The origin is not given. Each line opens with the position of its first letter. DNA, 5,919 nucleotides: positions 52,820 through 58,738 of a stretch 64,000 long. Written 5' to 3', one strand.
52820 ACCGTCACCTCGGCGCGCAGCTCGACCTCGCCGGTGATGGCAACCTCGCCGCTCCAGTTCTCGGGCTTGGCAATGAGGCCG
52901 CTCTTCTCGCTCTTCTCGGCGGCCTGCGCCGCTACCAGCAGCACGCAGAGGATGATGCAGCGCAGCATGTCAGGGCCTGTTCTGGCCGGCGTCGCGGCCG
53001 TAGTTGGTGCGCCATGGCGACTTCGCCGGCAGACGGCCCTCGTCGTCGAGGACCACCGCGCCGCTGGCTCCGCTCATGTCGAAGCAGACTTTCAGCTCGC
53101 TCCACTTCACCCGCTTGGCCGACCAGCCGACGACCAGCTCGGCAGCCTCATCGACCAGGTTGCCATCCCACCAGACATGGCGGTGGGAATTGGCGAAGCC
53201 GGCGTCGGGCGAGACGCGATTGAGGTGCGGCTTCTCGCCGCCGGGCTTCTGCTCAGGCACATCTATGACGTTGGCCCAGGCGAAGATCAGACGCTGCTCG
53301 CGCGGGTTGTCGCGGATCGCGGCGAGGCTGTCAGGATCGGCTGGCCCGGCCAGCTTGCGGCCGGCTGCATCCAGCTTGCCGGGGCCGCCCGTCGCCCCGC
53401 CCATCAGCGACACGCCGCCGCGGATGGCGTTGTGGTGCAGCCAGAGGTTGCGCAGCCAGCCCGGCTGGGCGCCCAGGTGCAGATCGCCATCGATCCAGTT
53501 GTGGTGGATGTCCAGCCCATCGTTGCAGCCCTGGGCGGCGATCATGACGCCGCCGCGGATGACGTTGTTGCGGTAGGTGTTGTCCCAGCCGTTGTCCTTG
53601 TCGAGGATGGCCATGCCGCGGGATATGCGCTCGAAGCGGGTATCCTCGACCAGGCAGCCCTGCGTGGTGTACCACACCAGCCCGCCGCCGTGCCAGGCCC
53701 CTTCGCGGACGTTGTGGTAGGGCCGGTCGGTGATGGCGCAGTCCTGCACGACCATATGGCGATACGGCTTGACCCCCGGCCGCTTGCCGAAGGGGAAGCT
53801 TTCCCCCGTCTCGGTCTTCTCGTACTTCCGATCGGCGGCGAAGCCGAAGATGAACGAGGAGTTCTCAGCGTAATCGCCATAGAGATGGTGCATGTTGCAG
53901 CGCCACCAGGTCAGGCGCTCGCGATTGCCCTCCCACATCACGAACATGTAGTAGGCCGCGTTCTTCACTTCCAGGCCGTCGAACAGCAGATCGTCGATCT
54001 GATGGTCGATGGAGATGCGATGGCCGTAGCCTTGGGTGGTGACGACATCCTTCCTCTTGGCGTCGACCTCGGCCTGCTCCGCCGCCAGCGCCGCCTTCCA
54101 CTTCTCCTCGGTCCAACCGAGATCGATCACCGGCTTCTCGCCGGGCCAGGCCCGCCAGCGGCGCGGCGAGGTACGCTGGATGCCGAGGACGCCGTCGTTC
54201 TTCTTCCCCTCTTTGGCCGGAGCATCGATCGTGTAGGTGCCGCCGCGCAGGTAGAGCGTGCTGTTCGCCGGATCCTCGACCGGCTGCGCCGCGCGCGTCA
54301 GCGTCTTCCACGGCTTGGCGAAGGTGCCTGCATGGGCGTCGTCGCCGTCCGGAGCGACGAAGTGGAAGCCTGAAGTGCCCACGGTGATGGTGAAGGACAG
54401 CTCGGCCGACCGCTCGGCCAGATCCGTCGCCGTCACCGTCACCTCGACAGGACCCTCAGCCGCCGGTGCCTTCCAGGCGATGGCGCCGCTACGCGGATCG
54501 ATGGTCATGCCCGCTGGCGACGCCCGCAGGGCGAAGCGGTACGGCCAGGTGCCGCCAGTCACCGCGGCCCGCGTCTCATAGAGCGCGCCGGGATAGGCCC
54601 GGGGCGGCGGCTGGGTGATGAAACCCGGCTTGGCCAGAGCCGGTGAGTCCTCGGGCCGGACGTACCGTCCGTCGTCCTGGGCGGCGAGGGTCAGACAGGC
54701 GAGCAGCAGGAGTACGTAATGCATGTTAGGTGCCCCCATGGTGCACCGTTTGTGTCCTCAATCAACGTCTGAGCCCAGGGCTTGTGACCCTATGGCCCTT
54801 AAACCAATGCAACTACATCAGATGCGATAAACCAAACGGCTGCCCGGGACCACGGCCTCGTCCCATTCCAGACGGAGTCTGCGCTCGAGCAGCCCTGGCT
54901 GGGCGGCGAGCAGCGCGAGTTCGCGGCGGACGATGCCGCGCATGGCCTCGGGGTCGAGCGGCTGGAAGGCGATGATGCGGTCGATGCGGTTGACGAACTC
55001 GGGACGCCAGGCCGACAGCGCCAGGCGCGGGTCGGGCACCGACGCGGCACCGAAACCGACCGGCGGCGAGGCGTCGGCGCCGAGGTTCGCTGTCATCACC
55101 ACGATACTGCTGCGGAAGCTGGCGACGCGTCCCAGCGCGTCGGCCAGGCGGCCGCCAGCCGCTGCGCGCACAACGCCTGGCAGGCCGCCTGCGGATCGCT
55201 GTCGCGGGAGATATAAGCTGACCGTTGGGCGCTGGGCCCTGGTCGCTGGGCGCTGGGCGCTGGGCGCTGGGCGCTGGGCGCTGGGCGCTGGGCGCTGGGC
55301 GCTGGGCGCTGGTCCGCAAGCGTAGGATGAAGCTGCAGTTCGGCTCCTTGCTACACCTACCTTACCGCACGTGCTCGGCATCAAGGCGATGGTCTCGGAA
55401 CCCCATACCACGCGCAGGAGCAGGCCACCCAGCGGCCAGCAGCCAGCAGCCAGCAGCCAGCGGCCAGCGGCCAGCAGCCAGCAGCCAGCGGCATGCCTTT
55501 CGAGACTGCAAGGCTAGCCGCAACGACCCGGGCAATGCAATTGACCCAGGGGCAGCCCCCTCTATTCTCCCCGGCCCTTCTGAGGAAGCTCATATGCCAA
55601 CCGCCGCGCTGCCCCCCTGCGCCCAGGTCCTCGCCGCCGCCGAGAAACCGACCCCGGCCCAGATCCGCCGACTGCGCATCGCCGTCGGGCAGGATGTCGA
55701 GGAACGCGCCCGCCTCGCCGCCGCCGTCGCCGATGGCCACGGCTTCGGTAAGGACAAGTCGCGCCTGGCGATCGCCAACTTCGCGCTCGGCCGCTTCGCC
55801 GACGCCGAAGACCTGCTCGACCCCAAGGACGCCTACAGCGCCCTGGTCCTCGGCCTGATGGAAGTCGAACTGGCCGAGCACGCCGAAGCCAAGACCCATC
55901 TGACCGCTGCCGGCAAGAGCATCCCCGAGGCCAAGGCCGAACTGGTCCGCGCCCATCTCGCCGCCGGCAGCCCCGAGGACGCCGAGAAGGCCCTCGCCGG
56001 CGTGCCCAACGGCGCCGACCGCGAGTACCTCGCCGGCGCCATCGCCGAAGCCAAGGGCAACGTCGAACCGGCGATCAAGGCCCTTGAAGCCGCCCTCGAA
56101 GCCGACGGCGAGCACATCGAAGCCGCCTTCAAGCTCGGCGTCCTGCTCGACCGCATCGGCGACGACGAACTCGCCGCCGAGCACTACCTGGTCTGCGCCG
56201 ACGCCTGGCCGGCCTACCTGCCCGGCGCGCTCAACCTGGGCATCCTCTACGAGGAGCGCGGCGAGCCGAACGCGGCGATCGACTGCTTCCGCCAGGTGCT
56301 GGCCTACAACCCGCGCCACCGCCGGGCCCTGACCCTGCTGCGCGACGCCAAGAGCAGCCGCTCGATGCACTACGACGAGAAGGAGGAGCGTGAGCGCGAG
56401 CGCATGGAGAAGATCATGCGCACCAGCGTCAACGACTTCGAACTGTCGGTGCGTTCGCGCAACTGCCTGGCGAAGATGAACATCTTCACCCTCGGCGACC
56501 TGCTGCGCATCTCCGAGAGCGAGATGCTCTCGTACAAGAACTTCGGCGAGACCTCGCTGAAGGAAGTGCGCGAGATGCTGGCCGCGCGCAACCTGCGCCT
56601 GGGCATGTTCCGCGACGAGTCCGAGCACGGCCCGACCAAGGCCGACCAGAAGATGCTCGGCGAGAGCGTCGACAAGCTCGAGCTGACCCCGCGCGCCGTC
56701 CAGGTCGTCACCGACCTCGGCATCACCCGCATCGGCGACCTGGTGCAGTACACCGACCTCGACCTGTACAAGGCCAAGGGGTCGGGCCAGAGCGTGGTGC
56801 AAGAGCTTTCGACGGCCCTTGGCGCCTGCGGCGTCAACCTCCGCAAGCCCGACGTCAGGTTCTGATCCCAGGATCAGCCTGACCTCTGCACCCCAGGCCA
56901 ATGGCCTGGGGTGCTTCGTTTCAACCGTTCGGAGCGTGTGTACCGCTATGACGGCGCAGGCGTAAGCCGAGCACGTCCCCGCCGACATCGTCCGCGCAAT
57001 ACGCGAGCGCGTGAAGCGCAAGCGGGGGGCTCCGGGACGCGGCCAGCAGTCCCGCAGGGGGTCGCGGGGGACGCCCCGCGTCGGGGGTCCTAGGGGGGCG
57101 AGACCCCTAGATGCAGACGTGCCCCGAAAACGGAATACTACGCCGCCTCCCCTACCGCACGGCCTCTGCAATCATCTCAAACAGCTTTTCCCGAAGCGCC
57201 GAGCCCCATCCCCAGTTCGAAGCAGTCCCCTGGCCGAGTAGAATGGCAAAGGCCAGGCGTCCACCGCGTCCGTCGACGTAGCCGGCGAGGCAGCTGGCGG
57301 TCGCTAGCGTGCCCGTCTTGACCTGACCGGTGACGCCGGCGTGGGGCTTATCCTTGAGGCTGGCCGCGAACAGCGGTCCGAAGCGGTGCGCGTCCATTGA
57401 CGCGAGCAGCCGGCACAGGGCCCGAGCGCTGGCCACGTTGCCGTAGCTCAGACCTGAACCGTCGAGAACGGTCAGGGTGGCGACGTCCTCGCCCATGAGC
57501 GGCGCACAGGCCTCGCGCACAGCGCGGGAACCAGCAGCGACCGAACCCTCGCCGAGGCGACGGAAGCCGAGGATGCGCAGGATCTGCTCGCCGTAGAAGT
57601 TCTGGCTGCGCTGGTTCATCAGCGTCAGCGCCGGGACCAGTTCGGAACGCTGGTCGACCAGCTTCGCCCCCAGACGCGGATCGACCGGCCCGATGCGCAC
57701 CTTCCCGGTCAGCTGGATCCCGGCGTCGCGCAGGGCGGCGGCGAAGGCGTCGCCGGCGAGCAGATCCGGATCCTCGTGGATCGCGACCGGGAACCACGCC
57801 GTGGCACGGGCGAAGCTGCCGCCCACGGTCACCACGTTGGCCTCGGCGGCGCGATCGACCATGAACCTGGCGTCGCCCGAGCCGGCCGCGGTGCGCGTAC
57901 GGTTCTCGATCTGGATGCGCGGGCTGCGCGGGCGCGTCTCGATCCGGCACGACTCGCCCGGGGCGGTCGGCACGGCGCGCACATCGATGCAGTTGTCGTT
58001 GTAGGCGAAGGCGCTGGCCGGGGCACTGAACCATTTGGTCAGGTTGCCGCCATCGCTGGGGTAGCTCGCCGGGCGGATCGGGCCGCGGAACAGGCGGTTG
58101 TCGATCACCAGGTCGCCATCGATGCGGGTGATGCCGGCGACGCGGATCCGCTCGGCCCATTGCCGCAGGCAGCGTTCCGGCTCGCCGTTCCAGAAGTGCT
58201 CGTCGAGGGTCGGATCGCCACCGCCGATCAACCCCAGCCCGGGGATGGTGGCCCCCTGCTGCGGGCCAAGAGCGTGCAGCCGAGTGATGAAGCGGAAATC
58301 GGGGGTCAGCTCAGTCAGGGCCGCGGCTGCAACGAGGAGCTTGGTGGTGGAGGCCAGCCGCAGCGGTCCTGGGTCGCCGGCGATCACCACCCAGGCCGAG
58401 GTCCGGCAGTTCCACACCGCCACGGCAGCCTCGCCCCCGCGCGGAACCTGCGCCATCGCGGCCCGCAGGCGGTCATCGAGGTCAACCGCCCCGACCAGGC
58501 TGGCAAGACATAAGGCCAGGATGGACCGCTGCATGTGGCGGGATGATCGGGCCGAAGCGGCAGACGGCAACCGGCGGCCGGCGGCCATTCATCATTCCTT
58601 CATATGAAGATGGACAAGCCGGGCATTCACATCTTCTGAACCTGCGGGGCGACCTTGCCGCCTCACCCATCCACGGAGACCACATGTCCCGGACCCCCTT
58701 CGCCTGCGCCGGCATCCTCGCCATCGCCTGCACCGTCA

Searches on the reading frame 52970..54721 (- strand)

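Call 11: search_protein_families(library=pfam, proteins=[window:52970-54721:-], max_evalue=0.00001)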
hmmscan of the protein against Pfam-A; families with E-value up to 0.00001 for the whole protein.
window:52970-54721:- (583 aa): 1 family
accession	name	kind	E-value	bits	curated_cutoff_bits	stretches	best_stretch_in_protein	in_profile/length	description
PF05345.18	He_PIG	-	3.2e-11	44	24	1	37-114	13-95/96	Putative Ig domain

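Call 37: search_protein_families(library=ncbifam, proteins=[window:52970-54721:-], max_evalue=0.00001)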
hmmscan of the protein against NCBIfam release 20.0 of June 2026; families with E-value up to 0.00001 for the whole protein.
window:52970-54721:- (583 aa): 1 family
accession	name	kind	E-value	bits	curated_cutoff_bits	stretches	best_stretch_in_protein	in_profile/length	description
NF041899.1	pec_ly_PelN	equivalog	1.6e-07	30.5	740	1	113-201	21-114/437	pectate lyase PelN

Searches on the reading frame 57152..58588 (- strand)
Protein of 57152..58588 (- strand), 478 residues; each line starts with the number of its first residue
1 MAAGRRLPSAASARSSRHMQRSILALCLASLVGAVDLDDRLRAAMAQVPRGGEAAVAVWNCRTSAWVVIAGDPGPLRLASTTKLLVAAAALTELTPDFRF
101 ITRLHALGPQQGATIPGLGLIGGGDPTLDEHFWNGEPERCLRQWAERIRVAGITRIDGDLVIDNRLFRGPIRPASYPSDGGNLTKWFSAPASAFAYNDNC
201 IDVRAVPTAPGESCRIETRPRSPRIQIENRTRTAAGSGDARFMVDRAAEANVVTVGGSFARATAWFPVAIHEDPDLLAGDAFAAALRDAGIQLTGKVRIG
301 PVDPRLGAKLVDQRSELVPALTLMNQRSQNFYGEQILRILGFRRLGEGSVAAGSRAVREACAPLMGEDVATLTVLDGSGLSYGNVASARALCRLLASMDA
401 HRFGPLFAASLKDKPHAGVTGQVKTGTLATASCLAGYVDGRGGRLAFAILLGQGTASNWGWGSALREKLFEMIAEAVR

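Call 11: search_protein_families(library=pfam, proteins=[window:57152-58588:-], max_evalue=0.00001)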
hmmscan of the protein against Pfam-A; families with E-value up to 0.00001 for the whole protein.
window:57152-58588:- (478 aa): 1 family
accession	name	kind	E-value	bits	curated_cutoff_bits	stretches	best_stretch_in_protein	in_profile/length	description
PF02113.21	Peptidase_S13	-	1.4e-60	205.8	22.8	1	40-452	4-423/444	D-Ala-D-Ala carboxypeptidase 3 (S13) family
